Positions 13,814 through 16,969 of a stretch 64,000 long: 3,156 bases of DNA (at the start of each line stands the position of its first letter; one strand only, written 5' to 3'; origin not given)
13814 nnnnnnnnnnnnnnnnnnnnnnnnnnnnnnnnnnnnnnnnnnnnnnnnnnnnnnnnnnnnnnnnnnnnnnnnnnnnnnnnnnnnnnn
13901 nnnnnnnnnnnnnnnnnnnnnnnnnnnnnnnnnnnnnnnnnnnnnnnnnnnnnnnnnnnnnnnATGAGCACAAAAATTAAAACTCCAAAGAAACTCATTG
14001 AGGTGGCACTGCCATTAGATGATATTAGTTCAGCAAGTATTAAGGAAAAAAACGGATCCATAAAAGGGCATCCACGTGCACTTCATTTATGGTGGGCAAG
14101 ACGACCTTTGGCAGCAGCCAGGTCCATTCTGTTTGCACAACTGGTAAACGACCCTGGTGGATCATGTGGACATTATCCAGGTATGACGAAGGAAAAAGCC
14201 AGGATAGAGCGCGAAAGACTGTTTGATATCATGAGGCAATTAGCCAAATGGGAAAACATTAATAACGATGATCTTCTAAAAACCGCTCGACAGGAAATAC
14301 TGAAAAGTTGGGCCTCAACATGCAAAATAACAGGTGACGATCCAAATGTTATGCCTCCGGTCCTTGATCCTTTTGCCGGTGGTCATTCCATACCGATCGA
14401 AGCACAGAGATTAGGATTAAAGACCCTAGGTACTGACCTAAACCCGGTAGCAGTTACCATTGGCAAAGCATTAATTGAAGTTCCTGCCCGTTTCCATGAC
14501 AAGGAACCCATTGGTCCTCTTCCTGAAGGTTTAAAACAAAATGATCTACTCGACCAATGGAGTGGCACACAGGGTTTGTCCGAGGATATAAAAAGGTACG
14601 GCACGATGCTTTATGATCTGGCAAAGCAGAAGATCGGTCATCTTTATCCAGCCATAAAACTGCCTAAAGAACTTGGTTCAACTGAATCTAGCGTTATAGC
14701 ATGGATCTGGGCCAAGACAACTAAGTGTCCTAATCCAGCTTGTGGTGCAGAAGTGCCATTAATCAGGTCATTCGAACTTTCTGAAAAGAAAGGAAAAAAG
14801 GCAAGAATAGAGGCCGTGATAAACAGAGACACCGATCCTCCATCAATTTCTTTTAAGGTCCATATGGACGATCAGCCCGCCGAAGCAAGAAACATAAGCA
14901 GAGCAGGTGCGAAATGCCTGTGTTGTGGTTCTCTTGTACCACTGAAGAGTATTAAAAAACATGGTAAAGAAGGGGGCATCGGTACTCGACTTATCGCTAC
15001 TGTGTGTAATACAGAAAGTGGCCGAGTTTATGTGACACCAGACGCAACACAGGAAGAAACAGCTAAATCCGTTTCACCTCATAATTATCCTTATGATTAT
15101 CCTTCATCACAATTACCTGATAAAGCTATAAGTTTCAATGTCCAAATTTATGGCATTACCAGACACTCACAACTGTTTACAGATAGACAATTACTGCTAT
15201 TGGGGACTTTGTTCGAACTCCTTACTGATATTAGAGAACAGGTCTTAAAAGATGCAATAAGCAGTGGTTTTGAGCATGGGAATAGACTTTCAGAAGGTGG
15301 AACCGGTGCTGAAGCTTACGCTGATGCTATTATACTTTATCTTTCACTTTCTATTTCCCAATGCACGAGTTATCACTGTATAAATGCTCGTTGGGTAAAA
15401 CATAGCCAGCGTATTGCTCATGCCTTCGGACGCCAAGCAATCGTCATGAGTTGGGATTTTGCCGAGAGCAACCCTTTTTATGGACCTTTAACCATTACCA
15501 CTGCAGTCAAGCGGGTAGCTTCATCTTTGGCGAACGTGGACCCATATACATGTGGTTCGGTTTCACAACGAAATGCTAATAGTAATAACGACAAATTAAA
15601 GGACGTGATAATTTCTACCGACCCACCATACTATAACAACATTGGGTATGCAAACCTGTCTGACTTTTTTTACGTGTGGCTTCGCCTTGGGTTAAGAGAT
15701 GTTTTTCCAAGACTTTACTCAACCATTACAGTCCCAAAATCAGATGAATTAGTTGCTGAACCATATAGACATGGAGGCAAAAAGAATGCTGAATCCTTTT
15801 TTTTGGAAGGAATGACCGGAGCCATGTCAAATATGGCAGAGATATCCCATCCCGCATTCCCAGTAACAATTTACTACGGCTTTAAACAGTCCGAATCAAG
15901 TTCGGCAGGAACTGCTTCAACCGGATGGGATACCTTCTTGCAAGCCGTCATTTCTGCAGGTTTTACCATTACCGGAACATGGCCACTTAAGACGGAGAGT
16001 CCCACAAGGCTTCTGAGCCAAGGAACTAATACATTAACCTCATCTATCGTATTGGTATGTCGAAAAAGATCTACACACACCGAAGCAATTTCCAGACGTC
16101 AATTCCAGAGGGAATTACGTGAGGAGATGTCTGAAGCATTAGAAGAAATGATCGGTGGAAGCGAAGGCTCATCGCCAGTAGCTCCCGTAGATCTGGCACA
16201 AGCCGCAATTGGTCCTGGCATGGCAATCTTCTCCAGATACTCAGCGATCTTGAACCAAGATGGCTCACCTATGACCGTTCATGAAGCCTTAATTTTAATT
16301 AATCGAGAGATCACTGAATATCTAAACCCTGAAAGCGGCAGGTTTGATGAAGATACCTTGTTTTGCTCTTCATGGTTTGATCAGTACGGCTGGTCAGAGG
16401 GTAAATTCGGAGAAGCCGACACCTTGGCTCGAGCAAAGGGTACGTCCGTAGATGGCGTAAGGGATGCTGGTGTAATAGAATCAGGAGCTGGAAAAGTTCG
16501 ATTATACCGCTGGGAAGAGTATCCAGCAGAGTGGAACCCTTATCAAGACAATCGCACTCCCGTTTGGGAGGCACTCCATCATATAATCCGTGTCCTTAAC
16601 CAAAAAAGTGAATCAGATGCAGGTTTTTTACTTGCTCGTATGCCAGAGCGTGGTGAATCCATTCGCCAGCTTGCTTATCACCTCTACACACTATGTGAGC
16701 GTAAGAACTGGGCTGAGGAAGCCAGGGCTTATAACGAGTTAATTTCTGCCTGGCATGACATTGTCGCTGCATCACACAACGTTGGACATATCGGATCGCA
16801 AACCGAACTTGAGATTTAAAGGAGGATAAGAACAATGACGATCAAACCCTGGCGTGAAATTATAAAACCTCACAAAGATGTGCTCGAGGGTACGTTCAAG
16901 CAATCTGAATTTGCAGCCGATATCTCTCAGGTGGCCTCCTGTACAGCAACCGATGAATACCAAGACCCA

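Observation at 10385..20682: Candidate multi-gene defence system: SNF2 helicase-DUF3883 / DUF1156 methyltransferase / DUF499 ATPase, with a trailing DprA-like gene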

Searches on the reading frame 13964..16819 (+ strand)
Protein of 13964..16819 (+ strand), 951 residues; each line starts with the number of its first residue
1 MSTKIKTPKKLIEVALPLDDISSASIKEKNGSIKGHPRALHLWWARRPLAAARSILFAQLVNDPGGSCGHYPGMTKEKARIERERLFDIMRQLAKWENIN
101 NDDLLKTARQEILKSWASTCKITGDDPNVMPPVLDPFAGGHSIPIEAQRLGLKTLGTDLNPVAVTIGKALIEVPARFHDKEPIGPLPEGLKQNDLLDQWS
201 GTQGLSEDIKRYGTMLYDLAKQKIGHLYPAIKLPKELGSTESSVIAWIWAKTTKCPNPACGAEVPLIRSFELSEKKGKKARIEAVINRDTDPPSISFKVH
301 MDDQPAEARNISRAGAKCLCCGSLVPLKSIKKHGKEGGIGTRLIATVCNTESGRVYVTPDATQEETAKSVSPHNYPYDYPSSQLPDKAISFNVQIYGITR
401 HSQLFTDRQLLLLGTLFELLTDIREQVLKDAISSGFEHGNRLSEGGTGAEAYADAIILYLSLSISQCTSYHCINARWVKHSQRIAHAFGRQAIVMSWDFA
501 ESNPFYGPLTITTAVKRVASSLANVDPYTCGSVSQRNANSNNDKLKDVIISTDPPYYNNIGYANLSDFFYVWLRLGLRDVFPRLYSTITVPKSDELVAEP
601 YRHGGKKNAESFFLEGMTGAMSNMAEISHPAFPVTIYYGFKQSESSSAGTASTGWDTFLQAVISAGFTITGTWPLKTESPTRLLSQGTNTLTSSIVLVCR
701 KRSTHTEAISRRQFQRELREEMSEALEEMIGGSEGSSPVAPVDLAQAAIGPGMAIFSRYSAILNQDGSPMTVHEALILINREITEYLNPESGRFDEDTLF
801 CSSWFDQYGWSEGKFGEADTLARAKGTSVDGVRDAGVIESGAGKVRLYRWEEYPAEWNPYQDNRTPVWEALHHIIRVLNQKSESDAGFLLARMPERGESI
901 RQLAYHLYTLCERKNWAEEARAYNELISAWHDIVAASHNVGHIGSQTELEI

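Call 4: search_protein_families(library=pfam, proteins=[window:13964-16819:+], max_evalue=0.01)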
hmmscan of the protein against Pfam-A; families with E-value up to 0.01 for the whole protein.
window:13964-16819:+ (951 aa): 1 family
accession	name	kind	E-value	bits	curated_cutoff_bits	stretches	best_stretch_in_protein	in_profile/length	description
PF06634.17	DUF1156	-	1e-22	80.5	24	1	15-89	1-73/73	Protein of unknown function (DUF1156)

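Call 5: search_protein_families(library=padloc, proteins=[window:13964-16819:+], max_evalue=0.01)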
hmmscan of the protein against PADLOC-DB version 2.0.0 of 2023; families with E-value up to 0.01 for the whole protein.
window:13964-16819:+ (951 aa): 15 families
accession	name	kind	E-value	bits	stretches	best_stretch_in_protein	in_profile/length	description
PDLC00661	HmaB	-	0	1335.6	1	3-951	2-973/973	DNA-adenine methylase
PDLC00660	HmaB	-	0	1270.2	1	1-950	1-966/967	DNA-adenine methylase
PDLC03233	MTase_II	-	4.2e-36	122.8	2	130-719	122-665/731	Type II methyltransferase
PDLC03352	MTase_II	-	2.6e-31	106.4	3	394-580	408-599/1023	Type II methyltransferase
PDLC02189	DUF1156_MTase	-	7.9e-22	75.3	2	470-731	476-707/944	-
PDLC03314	MTase_II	-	4.8e-15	52.7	1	459-731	462-707/944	Type II methyltransferase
PDLC02541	PglX|PglXI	-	9.5e-07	25.3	1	351-575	329-522/919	PglXI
PDLC03364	MTase_II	-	0.00014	19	1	133-169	62-98/380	Type II methyltransferase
PDLC03224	MTase_II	-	0.00083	16.4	1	133-169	97-133/481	Type II methyltransferase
PDLC03322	MTase_II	-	0.0025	14.7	1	132-169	67-104/446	Type II methyltransferase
PDLC03299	MTase_II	-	0.0042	14.6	1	132-185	218-271/296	Type II methyltransferase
PDLC03380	MTase_II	-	0.005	14.1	0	133-171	60-98/393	Type II methyltransferase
PDLC03367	MTase_II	-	0.0053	13.1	0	133-172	45-84/633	Type II methyltransferase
PDLC03351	MTase_II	-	0.0056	13.9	1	133-168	150-185/348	Type II methyltransferase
PDLC03319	MTase_II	-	0.0066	13.3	0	133-173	27-67/503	Type II methyltransferase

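Call 28: search_protein_families(library=ncbifam, proteins=[window:13964-16816:+], max_evalue=0.01)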
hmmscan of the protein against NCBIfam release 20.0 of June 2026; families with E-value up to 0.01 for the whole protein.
window:13964-16816:+ (951 aa): 1 family
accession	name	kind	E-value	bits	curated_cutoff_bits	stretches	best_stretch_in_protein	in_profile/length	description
NF042963.1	DUF1156_antiphage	equivalog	1.2e-31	109.7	1000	2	459-766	492-771/960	anti-phage-associated DUF1156 domain-containing protein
